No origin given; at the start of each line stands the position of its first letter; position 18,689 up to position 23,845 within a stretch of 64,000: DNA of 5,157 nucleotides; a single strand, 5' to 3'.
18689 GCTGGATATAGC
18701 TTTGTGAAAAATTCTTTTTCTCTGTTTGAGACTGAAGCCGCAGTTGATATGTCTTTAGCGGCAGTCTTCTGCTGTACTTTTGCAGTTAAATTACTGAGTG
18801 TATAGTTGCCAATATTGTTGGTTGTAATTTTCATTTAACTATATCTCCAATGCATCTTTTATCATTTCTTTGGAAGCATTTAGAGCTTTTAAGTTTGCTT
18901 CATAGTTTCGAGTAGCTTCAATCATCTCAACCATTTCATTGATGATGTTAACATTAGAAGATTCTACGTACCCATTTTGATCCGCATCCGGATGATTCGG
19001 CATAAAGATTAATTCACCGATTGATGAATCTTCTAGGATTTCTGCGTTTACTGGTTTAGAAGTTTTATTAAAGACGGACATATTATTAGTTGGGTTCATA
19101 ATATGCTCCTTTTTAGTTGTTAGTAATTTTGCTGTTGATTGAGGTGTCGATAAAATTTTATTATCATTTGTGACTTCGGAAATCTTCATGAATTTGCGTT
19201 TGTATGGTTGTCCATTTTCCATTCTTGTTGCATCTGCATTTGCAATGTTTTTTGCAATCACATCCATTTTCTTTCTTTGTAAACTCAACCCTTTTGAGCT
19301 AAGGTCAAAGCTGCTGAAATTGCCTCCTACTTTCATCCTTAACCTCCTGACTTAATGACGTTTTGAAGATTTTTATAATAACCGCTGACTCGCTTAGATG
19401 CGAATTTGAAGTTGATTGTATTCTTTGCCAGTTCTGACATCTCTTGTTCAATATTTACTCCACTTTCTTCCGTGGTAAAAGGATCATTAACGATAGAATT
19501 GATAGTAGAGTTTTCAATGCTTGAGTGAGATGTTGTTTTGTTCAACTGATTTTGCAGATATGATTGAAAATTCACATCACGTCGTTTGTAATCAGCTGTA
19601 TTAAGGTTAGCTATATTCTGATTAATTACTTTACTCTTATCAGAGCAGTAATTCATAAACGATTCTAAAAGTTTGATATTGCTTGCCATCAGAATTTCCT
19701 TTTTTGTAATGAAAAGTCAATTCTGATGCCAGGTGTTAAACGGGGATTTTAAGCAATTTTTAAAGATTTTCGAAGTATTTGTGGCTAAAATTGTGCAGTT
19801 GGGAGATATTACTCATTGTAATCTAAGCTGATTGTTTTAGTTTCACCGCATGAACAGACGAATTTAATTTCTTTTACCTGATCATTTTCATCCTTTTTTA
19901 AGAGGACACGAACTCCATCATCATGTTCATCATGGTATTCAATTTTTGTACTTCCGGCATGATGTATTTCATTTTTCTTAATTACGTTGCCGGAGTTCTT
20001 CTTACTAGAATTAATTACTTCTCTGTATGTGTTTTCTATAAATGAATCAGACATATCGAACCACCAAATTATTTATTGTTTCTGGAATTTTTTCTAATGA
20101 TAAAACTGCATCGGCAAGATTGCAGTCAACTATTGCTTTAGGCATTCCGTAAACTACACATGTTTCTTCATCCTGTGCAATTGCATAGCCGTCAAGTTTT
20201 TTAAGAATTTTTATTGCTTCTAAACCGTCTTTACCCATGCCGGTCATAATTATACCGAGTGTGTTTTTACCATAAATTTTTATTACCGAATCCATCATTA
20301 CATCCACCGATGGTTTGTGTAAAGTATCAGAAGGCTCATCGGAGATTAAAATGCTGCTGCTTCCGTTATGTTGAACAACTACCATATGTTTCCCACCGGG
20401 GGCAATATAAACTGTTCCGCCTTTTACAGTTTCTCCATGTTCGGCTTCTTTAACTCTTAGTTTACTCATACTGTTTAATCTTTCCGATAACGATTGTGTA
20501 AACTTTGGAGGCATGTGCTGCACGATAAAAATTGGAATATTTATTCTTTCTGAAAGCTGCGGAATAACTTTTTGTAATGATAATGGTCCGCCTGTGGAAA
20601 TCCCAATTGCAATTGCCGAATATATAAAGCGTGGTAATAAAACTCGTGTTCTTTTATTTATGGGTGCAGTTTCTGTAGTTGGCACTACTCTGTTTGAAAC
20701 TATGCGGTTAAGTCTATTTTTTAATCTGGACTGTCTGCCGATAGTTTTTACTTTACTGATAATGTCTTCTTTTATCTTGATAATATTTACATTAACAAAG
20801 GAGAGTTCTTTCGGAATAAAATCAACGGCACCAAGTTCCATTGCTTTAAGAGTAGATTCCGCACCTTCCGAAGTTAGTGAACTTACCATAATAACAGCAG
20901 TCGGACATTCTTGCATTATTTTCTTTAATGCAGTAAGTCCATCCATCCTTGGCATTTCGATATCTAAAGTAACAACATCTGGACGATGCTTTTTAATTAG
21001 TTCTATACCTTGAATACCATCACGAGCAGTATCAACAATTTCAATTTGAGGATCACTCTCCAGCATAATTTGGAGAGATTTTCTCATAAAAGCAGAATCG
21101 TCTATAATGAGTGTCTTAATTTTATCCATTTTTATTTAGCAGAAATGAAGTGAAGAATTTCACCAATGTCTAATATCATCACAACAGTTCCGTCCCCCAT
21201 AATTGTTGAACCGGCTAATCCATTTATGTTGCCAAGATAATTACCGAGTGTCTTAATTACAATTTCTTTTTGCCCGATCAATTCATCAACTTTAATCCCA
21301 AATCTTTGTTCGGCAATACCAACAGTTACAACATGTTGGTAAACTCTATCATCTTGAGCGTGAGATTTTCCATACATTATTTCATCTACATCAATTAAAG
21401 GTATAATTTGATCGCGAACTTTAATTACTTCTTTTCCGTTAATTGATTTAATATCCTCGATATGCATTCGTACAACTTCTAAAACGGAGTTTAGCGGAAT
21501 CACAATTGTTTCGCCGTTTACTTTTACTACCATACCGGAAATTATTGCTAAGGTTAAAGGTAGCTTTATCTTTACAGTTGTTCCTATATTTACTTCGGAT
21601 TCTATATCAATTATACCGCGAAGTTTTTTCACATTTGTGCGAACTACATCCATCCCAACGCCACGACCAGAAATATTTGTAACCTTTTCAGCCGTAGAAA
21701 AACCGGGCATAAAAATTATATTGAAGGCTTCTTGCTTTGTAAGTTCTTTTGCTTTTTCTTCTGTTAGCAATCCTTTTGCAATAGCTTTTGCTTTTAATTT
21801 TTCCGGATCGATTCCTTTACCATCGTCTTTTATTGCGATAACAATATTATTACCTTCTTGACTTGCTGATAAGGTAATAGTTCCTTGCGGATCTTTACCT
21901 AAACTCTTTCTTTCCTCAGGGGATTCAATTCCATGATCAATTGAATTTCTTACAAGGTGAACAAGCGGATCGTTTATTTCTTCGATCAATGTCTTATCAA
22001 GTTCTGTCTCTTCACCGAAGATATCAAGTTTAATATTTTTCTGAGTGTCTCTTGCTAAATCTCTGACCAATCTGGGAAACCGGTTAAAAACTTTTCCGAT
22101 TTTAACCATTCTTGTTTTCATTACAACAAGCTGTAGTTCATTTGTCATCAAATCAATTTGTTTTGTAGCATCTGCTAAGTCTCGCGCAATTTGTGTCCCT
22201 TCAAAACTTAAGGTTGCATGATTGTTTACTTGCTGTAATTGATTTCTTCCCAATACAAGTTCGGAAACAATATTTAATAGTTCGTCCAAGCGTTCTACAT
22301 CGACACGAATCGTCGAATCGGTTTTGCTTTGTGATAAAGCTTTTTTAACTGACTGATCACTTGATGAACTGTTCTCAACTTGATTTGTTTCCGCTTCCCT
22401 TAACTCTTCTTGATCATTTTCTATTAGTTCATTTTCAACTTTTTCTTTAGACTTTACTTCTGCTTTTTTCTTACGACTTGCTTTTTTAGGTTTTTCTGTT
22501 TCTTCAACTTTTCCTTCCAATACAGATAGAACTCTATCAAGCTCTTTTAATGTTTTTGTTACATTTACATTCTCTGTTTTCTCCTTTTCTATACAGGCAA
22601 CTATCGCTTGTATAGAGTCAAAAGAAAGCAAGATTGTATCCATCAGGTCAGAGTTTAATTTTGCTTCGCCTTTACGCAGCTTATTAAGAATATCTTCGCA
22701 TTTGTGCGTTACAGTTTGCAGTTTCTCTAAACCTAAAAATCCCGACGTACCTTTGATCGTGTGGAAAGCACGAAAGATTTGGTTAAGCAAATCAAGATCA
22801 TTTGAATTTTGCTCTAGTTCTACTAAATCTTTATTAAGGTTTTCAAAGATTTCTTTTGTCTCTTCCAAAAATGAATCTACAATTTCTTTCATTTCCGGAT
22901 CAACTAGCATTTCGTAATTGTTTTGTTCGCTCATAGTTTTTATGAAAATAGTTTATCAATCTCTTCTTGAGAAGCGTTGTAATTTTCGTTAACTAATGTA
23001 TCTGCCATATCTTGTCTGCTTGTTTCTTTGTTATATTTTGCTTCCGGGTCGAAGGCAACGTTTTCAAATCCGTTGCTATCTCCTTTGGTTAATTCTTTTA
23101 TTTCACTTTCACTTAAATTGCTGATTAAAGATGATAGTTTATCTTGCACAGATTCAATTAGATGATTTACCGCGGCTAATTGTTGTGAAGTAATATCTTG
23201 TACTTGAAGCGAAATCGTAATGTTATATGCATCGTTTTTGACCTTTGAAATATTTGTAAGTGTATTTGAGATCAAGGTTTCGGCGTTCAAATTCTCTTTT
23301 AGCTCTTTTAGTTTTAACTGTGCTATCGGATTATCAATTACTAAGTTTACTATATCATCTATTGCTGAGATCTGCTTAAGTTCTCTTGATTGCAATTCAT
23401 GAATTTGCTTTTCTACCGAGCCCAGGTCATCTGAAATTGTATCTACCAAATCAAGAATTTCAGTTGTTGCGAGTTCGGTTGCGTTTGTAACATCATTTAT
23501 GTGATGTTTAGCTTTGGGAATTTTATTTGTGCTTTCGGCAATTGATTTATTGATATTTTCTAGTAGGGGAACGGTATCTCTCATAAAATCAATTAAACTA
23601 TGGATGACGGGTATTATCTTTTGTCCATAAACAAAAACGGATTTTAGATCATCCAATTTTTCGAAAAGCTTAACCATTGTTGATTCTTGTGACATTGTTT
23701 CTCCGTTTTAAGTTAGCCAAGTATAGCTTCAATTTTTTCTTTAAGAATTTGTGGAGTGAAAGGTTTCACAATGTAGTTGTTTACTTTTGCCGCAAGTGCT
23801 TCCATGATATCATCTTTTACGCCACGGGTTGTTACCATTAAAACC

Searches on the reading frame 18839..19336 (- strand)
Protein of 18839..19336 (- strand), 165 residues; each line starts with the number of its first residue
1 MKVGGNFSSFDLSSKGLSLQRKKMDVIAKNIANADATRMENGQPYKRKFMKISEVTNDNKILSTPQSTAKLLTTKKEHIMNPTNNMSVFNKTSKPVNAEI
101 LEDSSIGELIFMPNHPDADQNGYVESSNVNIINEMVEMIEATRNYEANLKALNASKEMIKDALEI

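Call 39: search_protein_families(library=pfam, proteins=[window:18839-19336:-], max_evalue=0.00001)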
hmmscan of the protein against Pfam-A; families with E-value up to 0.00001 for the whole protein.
window:18839-19336:- (165 aa): 2 families
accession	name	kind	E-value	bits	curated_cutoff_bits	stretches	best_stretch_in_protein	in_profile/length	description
PF06429.18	Flg_bbr_C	-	1.1e-17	63.7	23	1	120-164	1-45/46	Flagellar basal body rod FlgEFG protein C-terminal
PF00460.25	Flg_bb_rod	-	2.8e-06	27.6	20.7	1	14-37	5-27/31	Flagella basal body rod protein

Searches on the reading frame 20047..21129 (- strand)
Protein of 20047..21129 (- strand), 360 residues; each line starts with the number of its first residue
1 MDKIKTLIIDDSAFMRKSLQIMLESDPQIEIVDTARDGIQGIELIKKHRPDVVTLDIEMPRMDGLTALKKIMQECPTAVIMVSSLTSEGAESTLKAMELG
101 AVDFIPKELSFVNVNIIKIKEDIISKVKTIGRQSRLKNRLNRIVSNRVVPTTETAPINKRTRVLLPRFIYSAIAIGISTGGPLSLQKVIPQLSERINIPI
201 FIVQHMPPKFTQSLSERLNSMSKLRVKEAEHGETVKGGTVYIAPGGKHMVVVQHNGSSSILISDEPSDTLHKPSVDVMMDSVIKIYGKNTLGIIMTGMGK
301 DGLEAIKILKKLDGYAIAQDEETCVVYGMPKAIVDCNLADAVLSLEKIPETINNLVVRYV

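Call 7: search_protein_families(library=ncbifam, proteins=[window:20047-21129:-], max_evalue=0.00001)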
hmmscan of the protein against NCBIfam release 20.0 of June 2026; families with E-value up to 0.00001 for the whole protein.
window:20047-21129:- (360 aa): 72 families (the best 25 are shown)
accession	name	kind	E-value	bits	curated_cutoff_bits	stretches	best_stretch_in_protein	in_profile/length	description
NF001965.0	PRK00742.1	subfamily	6e-131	436.9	293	1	2-356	2-353/357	chemotaxis-specific protein-glutamate methyltransferase CheB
NF009206.0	PRK12555.1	subfamily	4.7e-100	334.8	342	1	4-357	1-337/340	chemotaxis-specific protein-glutamate methyltransferase CheB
TIGR02875.1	spore_0_A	equivalog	7.4e-20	71.3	200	1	2-133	1-135/262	sporulation transcription factor Spo0A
NF041367.1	CheY_Halo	equivalog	2.3e-18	66.6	200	1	7-111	2-103/114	chemotaxis protein CheY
NF008677.0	PRK11697.1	equivalog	2.5e-18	66.3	246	1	4-110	2-104/238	two-component system response regulator BtsR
NF007935.0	PRK10651.1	equivalog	5.7e-18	64.9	250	1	3-109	6-111/216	two-component system response regulator NarL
NF052445.1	RespRegMctR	equivalog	1.9e-16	60.1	300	1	3-111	1-108/205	two-component system response regulator MctR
NF008469.0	PRK11361.1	equivalog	2.5e-15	56.2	714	1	5-118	6-116/461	acetoacetate metabolism transcriptional regulator AtoC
NF045505.1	RR_RssB_Pseudo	equivalog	6.2e-15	55.1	700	1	3-114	5-113/394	two-component system response regulator RssB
NF041733.1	resp_reg_CseB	equivalog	1.4e-14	54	350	1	6-110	3-103/228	two-component system response regulator CseB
NF045944.1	ResRegRpaBCyano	equivalog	1.7e-14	53.7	330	1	7-130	1-118/229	response regulator transcription factor RpaB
NF011896.0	PRK15369.1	equivalog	2.2e-14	53.6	242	1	2-108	2-107/211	two component system response regulator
NF007708.0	PRK10403.1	equivalog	7.4e-14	51.7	343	1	4-103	7-105/215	nitrate/nitrite response regulator protein NarP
NF007135.0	PRK09581.1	equivalog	4.6e-13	48.8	474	1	5-149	4-144/457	PleD family two-component system response regulator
NF007018.1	PRK09483.1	equivalog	9.8e-13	48.2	280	1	4-110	2-107/217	UvrY/SirA/GacA family response regulator transcription factor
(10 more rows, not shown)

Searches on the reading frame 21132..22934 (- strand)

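Call 7: search_protein_families(library=ncbifam, proteins=[window:21132-22934:-], max_evalue=0.00001)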
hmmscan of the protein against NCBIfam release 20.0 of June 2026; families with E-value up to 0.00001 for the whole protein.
window:21132-22934:- (600 aa): 7 families
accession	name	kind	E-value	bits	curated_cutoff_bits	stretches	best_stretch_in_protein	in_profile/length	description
NF041336.1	CheA_Halo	equivalog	4.4e-134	448.6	950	2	162-590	247-663/666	chemotaxis protein CheA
NF007835.0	PRK10547.1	equivalog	3.2e-126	422.6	793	2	150-593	223-656/670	chemotaxis protein CheA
NF011874.0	PRK15347.1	equivalog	7.6e-11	40.8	852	0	406-462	563-616/921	two component system sensor kinase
NF008298.1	PRK11086.1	subfamily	1.1e-08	34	520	1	401-460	471-525/529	DcuS/MalK family sensor histidine kinase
NF008468.0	PRK11360.1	equivalog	3e-06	25.9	646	0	401-460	554-608/616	two-component system sensor histidine kinase AtoS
NF007688.0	PRK10364.1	equivalog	4.2e-06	25.8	479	0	350-382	370-402/460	two-component system sensor histidine kinase ZraS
NF010411.0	PRK13837.1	equivalog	5.9e-06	24.6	647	1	403-462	623-677/828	two-component system VirA-like sensor kinase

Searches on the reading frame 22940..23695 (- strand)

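Call 7: search_protein_families(library=ncbifam, proteins=[window:22940-23695:-], max_evalue=0.00001)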
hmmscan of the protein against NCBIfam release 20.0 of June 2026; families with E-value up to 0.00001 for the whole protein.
window:22940-23695:- (251 aa): 1 family
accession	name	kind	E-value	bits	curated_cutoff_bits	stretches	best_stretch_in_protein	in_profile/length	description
NF008368.0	PRK11166.1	equivalog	1.1e-06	28.6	257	1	25-203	17-182/217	protein phosphatase CheZ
